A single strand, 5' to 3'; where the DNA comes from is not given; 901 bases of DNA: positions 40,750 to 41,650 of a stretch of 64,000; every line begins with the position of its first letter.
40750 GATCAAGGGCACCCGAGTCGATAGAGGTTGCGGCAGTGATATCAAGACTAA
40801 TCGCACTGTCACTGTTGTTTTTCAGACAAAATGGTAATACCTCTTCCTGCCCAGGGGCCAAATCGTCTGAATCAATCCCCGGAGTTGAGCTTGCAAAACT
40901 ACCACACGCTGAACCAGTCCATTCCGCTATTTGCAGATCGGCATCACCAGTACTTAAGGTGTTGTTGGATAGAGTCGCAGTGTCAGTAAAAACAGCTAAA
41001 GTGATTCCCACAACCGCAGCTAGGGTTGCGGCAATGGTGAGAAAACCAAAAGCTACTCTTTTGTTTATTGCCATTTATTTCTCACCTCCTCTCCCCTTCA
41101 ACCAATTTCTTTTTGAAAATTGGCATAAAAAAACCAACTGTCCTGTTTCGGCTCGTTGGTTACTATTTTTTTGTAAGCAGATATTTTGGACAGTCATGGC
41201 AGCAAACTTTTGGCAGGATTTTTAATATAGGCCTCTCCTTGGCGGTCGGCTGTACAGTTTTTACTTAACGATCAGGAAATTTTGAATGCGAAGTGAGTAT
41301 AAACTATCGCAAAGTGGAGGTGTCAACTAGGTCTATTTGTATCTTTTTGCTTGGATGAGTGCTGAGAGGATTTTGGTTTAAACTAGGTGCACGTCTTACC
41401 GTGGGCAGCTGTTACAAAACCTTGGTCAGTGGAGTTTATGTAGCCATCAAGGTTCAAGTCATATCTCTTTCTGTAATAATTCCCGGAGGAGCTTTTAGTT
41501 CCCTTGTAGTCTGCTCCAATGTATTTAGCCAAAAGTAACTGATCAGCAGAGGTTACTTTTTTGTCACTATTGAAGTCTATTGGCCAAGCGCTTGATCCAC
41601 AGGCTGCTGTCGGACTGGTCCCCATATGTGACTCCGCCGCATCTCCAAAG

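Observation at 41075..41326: Second copy of the conserved leader/attenuator upstream of the TasA-like gene (copy B)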

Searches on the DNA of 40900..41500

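Call 8: search_rna_families(source=window, start=40900, end=41500, threshold=evalue, max_evalue=10, show_alignments=3)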
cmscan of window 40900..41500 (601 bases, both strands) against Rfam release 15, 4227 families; matches with E-value up to 10: 5.
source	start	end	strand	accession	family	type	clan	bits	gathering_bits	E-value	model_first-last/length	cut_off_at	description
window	41028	41074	+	RF00318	snoZ175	Gene; snRNA; snoRNA; CD-box;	-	19.9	43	2.3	1-81/81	no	Small nucleolar RNA Z175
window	41123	41198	-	RF02074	STnc240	Gene; sRNA;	-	17.7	55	8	1-77/77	no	Enterobacterial sRNA STnc240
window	41086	41218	-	RF03005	lysM-TM7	Cis-reg;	-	14.4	61.5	7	1-138/138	no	lysM-TM7 RNA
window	41099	41134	-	RF01385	isrA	Gene; sRNA;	-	12.3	51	4.8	37-72/129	no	isrA Hfq binding RNA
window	41040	41171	-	RF00516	ylbH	Cis-reg; leader;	-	11.7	50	7.8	1-122/122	no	ylbH leader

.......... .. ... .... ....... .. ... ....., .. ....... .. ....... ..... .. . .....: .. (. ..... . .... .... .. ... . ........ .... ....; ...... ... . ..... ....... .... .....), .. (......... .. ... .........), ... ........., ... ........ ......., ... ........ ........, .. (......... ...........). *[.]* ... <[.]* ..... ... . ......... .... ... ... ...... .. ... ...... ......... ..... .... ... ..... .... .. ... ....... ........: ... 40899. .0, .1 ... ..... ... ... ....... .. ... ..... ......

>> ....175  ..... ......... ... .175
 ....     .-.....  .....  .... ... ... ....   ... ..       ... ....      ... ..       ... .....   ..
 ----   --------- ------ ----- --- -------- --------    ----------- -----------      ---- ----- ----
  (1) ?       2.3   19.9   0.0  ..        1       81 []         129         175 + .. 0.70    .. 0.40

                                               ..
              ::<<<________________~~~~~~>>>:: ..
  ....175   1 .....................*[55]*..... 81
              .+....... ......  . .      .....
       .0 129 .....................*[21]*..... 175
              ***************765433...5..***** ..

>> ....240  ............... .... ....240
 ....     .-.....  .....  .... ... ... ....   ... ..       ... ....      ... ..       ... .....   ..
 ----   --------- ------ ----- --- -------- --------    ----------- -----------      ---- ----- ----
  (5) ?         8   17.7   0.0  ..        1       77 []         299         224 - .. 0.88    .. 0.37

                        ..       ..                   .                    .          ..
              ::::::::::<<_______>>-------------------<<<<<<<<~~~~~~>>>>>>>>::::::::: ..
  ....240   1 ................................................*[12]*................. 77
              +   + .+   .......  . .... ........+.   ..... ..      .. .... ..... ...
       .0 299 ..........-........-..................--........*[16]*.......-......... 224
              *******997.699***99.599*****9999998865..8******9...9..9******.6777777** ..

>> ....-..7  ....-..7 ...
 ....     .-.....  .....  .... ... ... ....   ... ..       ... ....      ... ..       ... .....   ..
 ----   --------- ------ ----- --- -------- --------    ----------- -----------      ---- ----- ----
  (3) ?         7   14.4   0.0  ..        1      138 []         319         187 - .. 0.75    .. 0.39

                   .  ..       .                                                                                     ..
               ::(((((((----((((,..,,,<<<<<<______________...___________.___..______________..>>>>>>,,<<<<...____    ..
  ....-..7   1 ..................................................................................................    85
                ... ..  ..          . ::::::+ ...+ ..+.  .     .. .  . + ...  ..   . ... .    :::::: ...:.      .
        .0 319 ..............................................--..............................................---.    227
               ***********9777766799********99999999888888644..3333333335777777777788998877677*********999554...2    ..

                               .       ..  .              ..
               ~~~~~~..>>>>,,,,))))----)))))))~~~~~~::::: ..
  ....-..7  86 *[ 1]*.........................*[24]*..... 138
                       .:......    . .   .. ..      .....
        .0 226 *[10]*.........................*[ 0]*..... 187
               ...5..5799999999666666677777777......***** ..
